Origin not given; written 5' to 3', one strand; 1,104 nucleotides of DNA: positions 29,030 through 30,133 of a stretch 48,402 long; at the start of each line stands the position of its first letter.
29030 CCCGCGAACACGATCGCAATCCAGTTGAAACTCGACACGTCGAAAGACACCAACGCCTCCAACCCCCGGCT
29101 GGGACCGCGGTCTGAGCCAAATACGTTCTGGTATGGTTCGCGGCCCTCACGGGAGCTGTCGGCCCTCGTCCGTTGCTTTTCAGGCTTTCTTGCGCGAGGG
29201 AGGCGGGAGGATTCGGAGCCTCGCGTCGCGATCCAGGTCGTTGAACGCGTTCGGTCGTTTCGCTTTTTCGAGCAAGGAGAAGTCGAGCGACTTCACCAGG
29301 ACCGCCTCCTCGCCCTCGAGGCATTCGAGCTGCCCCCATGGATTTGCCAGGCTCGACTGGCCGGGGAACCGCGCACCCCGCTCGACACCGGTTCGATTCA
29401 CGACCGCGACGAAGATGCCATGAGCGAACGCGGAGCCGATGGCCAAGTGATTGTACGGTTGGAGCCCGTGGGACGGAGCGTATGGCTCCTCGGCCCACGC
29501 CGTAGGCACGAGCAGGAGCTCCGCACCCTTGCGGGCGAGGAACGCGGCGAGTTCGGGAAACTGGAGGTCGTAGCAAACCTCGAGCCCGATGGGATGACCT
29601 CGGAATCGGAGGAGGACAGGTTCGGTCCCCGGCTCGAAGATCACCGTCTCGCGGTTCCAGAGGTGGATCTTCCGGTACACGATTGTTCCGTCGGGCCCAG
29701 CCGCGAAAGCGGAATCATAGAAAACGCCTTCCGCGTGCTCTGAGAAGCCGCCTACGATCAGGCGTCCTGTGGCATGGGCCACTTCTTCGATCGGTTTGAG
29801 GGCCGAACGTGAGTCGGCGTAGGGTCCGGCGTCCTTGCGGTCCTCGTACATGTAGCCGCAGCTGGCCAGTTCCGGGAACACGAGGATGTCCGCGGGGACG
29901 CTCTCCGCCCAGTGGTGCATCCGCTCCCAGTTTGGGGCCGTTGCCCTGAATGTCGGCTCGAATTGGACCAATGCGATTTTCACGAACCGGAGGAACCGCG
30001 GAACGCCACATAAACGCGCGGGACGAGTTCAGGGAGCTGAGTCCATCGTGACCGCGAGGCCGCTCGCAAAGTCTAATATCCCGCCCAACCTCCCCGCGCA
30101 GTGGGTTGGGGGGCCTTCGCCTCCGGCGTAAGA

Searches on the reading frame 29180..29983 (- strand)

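Call 38: search_protein_families(library=pfam, proteins=[window:29180-29983:-], max_evalue=0.00001)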
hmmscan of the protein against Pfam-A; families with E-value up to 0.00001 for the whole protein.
window:29180-29983:- (267 aa): 1 family
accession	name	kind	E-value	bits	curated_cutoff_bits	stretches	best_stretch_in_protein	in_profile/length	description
PF00795.27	CN_hydrolase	-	1.2e-35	123.6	23.2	1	2-242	1-255/256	Carbon-nitrogen hydrolase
